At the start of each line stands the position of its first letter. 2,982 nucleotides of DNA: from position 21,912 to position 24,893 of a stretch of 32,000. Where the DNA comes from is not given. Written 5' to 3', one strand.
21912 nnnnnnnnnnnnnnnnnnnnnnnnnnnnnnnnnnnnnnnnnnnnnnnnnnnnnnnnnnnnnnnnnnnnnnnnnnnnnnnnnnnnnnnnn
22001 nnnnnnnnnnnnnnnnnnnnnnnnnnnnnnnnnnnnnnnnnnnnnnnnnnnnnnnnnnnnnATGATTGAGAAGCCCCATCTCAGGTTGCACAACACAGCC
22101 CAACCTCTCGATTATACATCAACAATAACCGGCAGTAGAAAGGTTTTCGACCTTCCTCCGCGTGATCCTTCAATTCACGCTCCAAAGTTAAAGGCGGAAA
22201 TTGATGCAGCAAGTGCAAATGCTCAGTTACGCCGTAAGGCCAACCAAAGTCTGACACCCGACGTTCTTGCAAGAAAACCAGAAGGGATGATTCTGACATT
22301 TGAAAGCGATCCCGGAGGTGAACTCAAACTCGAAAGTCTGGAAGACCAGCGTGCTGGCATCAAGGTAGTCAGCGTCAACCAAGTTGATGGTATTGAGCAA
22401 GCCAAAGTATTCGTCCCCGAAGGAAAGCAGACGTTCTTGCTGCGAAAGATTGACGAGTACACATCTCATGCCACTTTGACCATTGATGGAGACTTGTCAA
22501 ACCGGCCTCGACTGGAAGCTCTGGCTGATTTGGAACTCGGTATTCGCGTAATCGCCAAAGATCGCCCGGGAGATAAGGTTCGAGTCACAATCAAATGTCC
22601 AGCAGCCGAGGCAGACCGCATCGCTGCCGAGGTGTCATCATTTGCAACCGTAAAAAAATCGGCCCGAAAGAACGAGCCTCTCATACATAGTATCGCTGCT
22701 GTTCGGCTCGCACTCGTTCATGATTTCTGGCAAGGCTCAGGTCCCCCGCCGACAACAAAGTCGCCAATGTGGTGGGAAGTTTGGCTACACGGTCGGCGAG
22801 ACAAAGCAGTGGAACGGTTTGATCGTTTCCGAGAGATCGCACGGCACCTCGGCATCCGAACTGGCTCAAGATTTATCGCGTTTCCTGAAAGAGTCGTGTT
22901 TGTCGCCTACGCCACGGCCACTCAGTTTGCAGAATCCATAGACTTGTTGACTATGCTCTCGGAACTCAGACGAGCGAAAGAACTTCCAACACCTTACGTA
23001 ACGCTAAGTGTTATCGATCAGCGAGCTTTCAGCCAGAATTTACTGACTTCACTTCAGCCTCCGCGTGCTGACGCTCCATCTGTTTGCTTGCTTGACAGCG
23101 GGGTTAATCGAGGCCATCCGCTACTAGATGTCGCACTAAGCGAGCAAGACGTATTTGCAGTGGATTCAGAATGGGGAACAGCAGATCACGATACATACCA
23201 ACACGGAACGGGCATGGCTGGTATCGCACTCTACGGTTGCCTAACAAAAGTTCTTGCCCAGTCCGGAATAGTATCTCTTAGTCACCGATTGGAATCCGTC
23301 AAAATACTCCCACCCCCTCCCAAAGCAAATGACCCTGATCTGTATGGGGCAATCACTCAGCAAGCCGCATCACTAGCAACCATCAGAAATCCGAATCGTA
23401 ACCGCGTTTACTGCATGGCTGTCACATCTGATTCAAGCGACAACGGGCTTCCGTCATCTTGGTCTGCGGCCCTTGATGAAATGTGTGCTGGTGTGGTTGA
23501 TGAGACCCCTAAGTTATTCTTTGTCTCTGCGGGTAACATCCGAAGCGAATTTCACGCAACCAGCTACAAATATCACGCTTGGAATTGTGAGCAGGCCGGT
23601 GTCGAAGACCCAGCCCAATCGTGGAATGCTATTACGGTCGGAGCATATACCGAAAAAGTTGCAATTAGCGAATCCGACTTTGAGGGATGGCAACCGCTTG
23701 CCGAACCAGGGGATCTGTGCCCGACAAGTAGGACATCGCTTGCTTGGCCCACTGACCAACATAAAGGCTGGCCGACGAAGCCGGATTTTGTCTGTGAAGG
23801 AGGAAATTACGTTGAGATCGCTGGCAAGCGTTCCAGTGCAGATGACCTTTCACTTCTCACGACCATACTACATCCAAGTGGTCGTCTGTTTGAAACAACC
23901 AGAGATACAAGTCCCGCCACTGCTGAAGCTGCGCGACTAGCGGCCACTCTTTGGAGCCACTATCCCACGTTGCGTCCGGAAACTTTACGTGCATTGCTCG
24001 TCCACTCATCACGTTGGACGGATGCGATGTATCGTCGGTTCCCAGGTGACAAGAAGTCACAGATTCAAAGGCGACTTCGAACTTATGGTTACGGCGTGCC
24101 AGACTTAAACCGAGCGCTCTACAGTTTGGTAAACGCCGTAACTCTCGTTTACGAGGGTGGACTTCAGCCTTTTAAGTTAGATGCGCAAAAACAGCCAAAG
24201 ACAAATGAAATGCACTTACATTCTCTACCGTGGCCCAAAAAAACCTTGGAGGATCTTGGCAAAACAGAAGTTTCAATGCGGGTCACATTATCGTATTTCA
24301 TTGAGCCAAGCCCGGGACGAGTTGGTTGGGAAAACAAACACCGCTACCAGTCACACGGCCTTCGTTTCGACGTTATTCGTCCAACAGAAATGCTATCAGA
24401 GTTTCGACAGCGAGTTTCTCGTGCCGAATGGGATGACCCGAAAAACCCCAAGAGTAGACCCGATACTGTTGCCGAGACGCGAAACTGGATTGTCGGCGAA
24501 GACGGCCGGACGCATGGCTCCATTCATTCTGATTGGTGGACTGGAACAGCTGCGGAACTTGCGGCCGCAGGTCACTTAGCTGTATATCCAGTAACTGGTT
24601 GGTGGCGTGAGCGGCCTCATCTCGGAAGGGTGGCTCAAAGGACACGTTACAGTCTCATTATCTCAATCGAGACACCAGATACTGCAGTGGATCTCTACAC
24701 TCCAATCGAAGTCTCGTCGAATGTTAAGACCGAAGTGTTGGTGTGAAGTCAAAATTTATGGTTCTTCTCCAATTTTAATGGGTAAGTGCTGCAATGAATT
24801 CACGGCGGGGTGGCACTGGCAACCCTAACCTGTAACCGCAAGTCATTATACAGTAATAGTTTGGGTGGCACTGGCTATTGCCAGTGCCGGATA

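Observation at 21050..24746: Translationally coupled AAA+ ATPase plus cytoplasmic subtilase: an IetA/IetS-like conflict module in a planctomycete-like accessory island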

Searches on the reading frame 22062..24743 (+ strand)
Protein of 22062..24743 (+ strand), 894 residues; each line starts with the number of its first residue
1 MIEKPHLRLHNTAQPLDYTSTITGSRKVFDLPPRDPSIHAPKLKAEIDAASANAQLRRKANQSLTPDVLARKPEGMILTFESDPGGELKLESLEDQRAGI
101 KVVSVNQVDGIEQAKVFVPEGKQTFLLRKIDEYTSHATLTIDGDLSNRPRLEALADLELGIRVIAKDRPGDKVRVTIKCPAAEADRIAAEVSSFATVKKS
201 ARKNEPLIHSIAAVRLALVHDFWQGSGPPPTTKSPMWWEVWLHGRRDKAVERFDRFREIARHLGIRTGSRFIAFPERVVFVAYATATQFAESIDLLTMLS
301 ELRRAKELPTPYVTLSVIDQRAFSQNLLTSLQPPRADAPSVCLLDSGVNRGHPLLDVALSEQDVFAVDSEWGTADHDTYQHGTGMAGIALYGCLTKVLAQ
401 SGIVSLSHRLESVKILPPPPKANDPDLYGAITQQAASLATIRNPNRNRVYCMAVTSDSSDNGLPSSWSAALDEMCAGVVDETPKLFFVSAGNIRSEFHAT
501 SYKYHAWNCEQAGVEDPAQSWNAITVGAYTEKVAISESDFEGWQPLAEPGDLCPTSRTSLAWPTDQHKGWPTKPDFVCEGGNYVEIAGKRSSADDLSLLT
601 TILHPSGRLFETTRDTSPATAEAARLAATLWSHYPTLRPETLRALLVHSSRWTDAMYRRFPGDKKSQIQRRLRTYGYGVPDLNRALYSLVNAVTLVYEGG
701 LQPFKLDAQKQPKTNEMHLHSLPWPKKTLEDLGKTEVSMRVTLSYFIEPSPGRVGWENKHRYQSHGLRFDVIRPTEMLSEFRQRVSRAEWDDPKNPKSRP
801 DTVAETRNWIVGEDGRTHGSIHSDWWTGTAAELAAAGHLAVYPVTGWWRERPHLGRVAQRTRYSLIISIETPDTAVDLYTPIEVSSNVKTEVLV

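Call 3: search_protein_families(library=padloc, proteins=[window:22062-24743:+], max_evalue=0.01)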
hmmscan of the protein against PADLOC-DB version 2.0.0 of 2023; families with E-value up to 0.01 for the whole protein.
window:22062-24743:+ (894 aa): 6 families
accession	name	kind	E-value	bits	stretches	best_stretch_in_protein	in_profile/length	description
PDLC02198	IetS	-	4.4e-35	118.8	1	239-831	159-728/795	-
PDLC02197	IetS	-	1.1e-21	74.9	1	235-745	157-610/749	-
PDLC04233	IetS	-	1.4e-19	67.7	2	516-770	499-757/855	-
PDLC02201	IetS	-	7.8e-13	45.6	1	299-744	218-600/781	-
PDLC02199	IetS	-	9.8e-12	41.8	1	295-745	271-679/826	-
PDLC03014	subtilase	-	1.4e-05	22.8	1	274-651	119-376/391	-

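Call 4: search_protein_families(library=pfam, proteins=[window:22062-24743:+], max_evalue=0.01)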
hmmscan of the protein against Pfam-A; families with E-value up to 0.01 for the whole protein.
window:22062-24743:+ (894 aa): 1 family
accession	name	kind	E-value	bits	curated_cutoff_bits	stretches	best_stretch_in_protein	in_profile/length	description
PF00082.27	Peptidase_S8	-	1.9e-52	178.8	21.8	1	338-678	3-288/288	Subtilase family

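Call 5: search_protein_families(library=ncbifam, proteins=[window:22062-24743:+], max_evalue=0.01)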
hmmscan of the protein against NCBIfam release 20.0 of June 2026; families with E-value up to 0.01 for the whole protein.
window:22062-24743:+ (894 aa): 2 families
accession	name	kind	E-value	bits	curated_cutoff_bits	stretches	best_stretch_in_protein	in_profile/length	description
NF042956.1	IteS_antiphage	equivalog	6.5e-19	67.7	900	1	234-703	154-577/747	S8 family anti-phage peptidase IteS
TIGR03921.1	T7SS_mycosin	equivalog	2.2e-06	27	278.75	1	341-388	17-59/353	type VII secretion-associated serine protease mycosin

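Call 10: search_solved_structures(query=window:22062-24743:+, max_evalue=0.001)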
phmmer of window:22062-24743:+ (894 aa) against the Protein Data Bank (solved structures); distinct sequences matched with E-value up to 0.001: 0.

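Call 18: find_homologous_proteins(query=window:22062-24743:+, max_evalue=0.00001)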
Query window:22062-24743:+ (894 aa): 3522 proteins with E <= 0.00001 among 8000 candidates; the best 120 are listed.
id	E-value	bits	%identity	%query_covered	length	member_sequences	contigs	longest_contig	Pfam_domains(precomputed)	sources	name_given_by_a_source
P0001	0.0e+0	2065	100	100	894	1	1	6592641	PF00082.28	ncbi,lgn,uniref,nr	ncbi:S8 family peptidase [Telmatocola sphagniphila]|uniref:S8 family peptidase n=1 Tax=Telmatocola s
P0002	0.0e+0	1645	78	100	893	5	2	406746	PF00082.28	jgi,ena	jgi:hypothetical protein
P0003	0.0e+0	1594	76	100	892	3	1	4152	PF00082.28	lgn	-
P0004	0.0e+0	1531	79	93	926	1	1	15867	PF00082.28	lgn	-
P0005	0.0e+0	1520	72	100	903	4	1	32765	PF00082.28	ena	-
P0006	0.0e+0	1229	60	100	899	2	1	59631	PF27160.1,PF00082.28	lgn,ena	-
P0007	0.0e+0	1228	60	100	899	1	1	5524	PF00082.28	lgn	-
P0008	0.0e+0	1194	59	100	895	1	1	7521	PF00082.28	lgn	-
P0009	0.0e+0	1193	58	100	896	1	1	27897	PF00082.28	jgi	jgi:hypothetical protein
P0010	0.0e+0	1179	57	100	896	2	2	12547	PF00082.28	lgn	-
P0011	0.0e+0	1144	57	100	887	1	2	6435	PF27160.1,PF00082.28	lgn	-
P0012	0.0e+0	1131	57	100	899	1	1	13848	PF00082.28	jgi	-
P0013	0.0e+0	1129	58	88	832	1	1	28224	PF27160.1,PF00082.28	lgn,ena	-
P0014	0.0e+0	1106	56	100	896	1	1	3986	PF00082.28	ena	-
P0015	0.0e+0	1104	56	100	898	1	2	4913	PF00082.28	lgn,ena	-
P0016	0.0e+0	1101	52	100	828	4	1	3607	PF27160.1,PF00082.28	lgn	-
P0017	0.0e+0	1097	55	100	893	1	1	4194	PF00082.28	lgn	-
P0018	0.0e+0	1097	58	84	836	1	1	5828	PF27160.1,PF00082.28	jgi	jgi:hypothetical protein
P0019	0.0e+0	1096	56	96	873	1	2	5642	PF00082.28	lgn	-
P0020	0.0e+0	1093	59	85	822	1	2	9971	PF27160.1,PF00082.28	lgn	-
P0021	0.0e+0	1093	55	100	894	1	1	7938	PF00082.28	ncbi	-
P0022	0.0e+0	1092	55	100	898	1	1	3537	PF00082.28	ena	-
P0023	0.0e+0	1086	54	100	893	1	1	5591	PF27160.1,PF00082.28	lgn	-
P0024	0.0e+0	1082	54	100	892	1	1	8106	PF00082.28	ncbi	-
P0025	0.0e+0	1082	53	100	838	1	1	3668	PF00082.28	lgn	-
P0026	0.0e+0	1080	54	100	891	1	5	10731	PF00082.28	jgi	jgi:hypothetical protein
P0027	0.0e+0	1078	54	100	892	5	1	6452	PF00082.28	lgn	-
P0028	0.0e+0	1075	54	100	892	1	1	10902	PF00082.28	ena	-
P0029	0.0e+0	1075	54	100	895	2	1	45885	PF00082.28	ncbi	-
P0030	0.0e+0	1067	54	100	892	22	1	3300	PF00082.28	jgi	-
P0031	0.0e+0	1063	53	100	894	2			PF00082.28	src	-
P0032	0.0e+0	1061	54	100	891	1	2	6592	PF00082.28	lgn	-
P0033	0.0e+0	1060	53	100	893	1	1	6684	PF00082.28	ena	-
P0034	0.0e+0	1057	53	100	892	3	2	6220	PF00082.28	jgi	jgi:Subtilase family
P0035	0.0e+0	1050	53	100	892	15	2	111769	PF00082.28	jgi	jgi:Subtilase family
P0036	0.0e+0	1049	52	100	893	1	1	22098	PF00082.28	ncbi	-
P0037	0.0e+0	1049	53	100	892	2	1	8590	PF00082.28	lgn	-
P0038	0.0e+0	1045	53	100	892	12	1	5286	PF00082.28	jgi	jgi:hypothetical protein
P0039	0.0e+0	1039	56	91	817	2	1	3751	PF00082.28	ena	-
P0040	0.0e+0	1037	54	100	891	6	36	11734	PF00082.28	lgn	-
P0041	0.0e+0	1033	52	100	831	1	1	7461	PF00082.28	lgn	-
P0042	0.0e+0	1032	54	100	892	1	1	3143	PF00082.28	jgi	jgi:hypothetical protein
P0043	0.0e+0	1030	58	83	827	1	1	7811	PF27160.1,PF00082.28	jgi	jgi:hypothetical protein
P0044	0.0e+0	1027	54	100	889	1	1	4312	PF00082.28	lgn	-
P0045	0.0e+0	1026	51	100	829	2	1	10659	PF27160.1,PF00082.28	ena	-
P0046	0.0e+0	1025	52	100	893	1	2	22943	PF00082.28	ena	-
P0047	0.0e+0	1023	52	100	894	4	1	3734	PF00082.28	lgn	-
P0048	0.0e+0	1020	60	77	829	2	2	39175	PF00082.28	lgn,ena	-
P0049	0.0e+0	1020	52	100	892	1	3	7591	PF00082.28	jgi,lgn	-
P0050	0.0e+0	1020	53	100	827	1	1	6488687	PF00082.28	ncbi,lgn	-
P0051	0.0e+0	1018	52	100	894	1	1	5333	PF00082.28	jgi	jgi:hypothetical protein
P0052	0.0e+0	1018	56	87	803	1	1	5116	PF27160.1,PF00082.28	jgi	jgi:hypothetical protein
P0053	0.0e+0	1017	52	100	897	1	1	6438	PF00082.28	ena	-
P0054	0.0e+0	1014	56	84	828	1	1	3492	PF27160.1,PF00082.28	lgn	-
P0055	0.0e+0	1013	53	100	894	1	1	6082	PF00082.28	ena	-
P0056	1.0e-297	1008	52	100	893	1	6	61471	PF00082.28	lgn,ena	-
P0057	1.5e-297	1008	55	93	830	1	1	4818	PF00082.28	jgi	-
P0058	4.2e-297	1006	51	100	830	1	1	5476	PF27160.1,PF00082.28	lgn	-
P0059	1.4e-296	1004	52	100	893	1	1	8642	PF00082.28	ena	-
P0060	8.6e-296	1002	51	100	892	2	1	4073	PF00082.28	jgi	jgi:hypothetical protein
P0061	1.8e-293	994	50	100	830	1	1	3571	PF27160.1,PF00082.28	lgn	-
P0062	7.2e-293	992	51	99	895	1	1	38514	PF00082.28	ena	-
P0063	1.8e-292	991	51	100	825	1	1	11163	PF00082.28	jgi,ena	-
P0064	3.7e-291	987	52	100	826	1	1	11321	PF27160.1,PF00082.28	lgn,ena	-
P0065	7.4e-290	982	50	99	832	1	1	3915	PF27160.1,PF00082.28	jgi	jgi:hypothetical protein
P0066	1.5e-289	981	51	100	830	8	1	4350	PF27160.1,PF00082.28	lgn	-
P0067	2.4e-289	981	51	100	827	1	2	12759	PF27160.1,PF00082.28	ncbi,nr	ncbi:MAG: S8 family peptidase [Gemmatimonadales bacterium]|nr:S8 family peptidase [Gemmatimonadales 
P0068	5.3e-289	979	50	99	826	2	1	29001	PF27160.1,PF00082.28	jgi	-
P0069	1.1e-288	978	52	99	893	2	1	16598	PF00082.28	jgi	jgi:hypothetical protein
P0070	3.9e-288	977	56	84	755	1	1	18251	PF00082.28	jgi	jgi:hypothetical protein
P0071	7.9e-288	975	51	100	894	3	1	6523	PF00082.28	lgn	-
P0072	7.9e-288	975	51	100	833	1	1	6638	PF00082.28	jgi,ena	-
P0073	1.1e-287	975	60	79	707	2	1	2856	PF00082.28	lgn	-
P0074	1.3e-287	975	57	84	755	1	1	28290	PF00082.28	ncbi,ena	-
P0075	5.7e-287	973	51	100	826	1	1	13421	PF27160.1,PF00082.28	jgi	jgi:hypothetical protein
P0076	7.1e-287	972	53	85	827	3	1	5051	PF27160.1,PF00082.28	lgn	-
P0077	2.8e-286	970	48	100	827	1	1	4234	PF00082.28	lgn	-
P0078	3.3e-286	970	49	100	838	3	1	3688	PF00082.28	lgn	-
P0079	3.3e-286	970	50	100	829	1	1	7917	PF27160.1,PF00082.28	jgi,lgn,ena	-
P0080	2.1e-285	967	49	100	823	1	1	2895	PF27160.1,PF00082.28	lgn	-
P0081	3.3e-285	967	49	100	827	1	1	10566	PF27160.1,PF00082.28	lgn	-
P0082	6.5e-285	966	50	100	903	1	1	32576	PF00082.28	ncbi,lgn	-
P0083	1.5e-284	965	50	100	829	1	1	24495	PF27160.1,PF00082.28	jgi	-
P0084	3.9e-284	963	48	100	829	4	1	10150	PF27160.1,PF00082.28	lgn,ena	-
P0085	4.0e-284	963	51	100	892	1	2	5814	PF00082.28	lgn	-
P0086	2.8e-283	960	50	100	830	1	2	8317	PF00082.28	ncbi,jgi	jgi:hypothetical protein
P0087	3.3e-283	960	51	98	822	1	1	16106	PF00082.28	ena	-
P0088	4.3e-283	960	51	99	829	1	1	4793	PF00082.28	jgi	jgi:subtilase family protein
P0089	5.0e-283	960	49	100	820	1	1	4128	PF27160.1,PF00082.28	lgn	-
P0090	1.1e-282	958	51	100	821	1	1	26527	PF00082.28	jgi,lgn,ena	-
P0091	1.1e-282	958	51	100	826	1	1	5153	PF27160.1,PF00082.28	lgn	-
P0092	1.8e-282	958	51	100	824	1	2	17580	PF27160.1,PF00082.28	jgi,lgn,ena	-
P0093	3.5e-282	957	50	100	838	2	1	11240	PF00082.28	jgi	jgi:hypothetical protein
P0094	2.7e-281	954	50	100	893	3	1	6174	PF00082.28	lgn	-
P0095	5.5e-281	953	51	100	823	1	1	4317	PF27160.1,PF00082.28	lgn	-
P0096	5.8e-281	953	50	100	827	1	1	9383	PF27160.1,PF00082.28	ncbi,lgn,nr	ncbi:MAG: S8 family peptidase [Phycisphaerales bacterium]|nr:S8 family peptidase [Phycisphaerales ba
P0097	1.6e-280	951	50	100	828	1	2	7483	PF27160.1,PF00082.28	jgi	jgi:hypothetical protein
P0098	2.1e-280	951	51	100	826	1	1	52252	PF27160.1,PF00082.28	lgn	-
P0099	4.2e-280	950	50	100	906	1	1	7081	PF00082.28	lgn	-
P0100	4.8e-280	950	51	100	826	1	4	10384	PF27160.1,PF00082.28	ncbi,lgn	-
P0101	4.6e-279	946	49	100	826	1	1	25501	PF00082.28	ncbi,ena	-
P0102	8.9e-279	946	50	99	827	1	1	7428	PF00082.28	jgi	jgi:hypothetical protein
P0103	3.6e-278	944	51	100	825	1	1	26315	PF27160.1,PF00082.28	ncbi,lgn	-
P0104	4.3e-278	943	50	100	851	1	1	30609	PF00082.28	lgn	-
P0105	4.8e-278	943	53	85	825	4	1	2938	PF27160.1,PF00082.28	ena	-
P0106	7.7e-278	942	50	100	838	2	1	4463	PF00082.28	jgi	jgi:Subtilase family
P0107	8.7e-278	942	51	100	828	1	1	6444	PF27160.1,PF00082.28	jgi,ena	-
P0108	1.1e-277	942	49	100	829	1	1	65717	PF27160.1,PF00082.28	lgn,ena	-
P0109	1.2e-277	942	52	85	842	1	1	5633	PF00082.28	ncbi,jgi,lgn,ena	ncbi:MAG: S8 family peptidase [Sulfuricellaceae bacterium]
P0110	4.4e-277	940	48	100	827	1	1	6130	PF00082.28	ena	-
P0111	2.0e-276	938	51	100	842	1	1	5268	PF00082.28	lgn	-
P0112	2.4e-276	937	49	100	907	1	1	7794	PF00082.28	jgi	jgi:hypothetical protein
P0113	2.7e-276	937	53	84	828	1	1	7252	PF27160.1,PF00082.28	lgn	-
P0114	2.6e-275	934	51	88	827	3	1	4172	PF27160.1,PF00082.28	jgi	jgi:hypothetical protein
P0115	3.3e-275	934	50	100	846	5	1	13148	PF00082.28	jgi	jgi:hypothetical protein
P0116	5.6e-275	933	50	100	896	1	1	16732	PF00082.28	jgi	jgi:Subtilase family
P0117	2.0e-274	931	48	100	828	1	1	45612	PF00082.28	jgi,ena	-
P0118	2.1e-274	931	50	100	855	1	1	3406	PF00082.28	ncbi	ncbi:MAG: S8 family peptidase, partial [Candidatus Eisenbacteria bacterium]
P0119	7.4e-274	929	52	92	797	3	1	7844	PF00082.28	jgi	jgi:hypothetical protein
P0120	7.6e-274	929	52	92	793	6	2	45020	PF00082.28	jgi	jgi:hypothetical protein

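Call 21: search_protein_families(library=pfam, proteins=[P0006, P0067, P0096], max_evalue=1)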
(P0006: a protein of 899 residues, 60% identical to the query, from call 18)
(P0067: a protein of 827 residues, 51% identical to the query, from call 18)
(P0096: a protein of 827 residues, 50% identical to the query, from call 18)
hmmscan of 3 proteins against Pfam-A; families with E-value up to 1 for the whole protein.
P0006 (899 aa): 1 family
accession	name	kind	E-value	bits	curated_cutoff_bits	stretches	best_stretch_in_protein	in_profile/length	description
PF00082.27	Peptidase_S8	-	8e-53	180.1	21.8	1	339-679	3-288/288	Subtilase family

P0067 (827 aa): 1 family
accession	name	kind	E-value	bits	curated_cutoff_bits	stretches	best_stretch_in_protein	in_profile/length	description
PF00082.27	Peptidase_S8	-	2.2e-51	175.3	21.8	1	275-615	3-288/288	Subtilase family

P0096 (827 aa): 2 families
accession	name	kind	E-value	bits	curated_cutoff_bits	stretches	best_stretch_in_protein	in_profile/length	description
PF00082.27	Peptidase_S8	-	9.5e-54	183.1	21.8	1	276-616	4-288/288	Subtilase family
PF12482.14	DUF3701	-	0.065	13.8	26.9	1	173-208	49-84/93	Phage integrase protein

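Call 23: find_related_loci(query=A1, collection=genome_contigs, flank=6000)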
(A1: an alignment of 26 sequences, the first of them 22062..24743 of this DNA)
Query A1 (894 aa) in genome_contigs; peptide patterns used: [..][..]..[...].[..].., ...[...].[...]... (x = any residue, [..] = any of these).
600 stretches matched a pattern (row limit reached: there are more); 580 encode a relative of the query (tblastn E <= 1e-3); the best 80 are kept; 80 distinct loci.
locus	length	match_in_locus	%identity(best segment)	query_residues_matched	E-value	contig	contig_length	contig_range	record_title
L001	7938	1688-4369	55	1-894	0e+0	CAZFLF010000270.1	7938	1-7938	MAG TPA_asm: uncultured Pirellulaceae bacterium isolate SRP136066_co1_133 genome assembly, contig: NODE_13768_length_793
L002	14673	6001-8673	54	1-893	0e+0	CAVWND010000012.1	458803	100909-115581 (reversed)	MAG: uncultured Planctomycetota bacterium isolate MFD09495.bin.2.75 genome assembly, contig: contig_8627, whole genome s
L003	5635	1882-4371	55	1-894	0e+0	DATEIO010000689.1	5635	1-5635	MAG TPA_asm: Thermoanaerobaculia bacterium isolate SMAG_U8840 k141_313657, whole genome shotgun sequence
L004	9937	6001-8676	53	1-893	0e+0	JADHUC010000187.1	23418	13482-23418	MAG: Pirellulaceae bacterium isolate BS150m-G36 BS-150m-C1813, whole genome shotgun sequence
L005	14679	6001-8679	52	1-892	0e+0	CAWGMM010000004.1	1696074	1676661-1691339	MAG: uncultured Isosphaeraceae bacterium isolate MFD09495.bin.2.81 genome assembly, contig: contig_184, whole genome sho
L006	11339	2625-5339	49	1-893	0e+0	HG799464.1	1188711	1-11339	Gemmata sp. IIL30 genomic scaffold, scaffold00003, whole genome shotgun sequence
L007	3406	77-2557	50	1-892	0e+0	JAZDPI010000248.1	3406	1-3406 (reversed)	MAG: Candidatus Eisenbacteria bacterium isolate MEGAHIT-group-0.827 k141_13535465, whole genome shotgun sequence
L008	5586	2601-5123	52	1-893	0e+0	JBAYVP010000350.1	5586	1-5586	MAG: Sulfuricellaceae bacterium isolate SO_2016_LW3_62 scaffold24035_LW162_2016, whole genome shotgun sequence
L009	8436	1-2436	51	92-893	0e+0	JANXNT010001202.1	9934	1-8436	MAG: Limnoglobus sp. isolate 341R_concoct_116_sub 341R_k141_74538, whole genome shotgun sequence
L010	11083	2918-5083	52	171-892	0e+0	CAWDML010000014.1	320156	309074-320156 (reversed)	MAG: uncultured delta proteobacterium isolate MFD04944.bin.2.99 genome assembly, contig: contig_64787, whole genome shot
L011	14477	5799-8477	52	1-894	0e+0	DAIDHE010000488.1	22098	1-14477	MAG TPA_asm: Planctomycetales bacterium isolate clean338 k141_1175170, whole genome shotgun sequence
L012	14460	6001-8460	47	1-892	0e+0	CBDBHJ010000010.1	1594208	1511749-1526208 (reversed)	MAG: Vicinamibacterales bacterium isolate db78679f-f154-44b7-a74e-8fa7166f3ec5 genome assembly, contig: contig_10, whole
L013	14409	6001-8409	45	1-883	0e+0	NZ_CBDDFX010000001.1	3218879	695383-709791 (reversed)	MAG: Aeoliella sp. isolate b2ef280b-401d-4d99-a43b-96afde1bdd21 contig_1, whole genome shotgun sequence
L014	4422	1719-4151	45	6-894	0e+0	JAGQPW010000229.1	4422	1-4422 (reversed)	MAG: Planctomycetaceae bacterium isolate HKST-UBA50 NODE_229_length_4422_cov_5.095052, whole genome shotgun sequence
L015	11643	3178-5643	45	1-894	0e+0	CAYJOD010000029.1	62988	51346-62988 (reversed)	MAG TPA_asm: uncultured Candidatus Binatia bacterium isolate ERP124720_co1_58 genome assembly, contig: NODE_643_length_6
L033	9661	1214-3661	42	6-894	0e+0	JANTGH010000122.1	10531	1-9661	MAG: Desulfobulbaceae bacterium isolate bin10054 c_000000006999, whole genome shotgun sequence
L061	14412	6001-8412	40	34-891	7e-172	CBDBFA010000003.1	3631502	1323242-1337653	MAG: Opitutales bacterium isolate 9f9b1e65-26d1-490e-a9a8-9aeb4363054d genome assembly, contig: contig_3, whole genome s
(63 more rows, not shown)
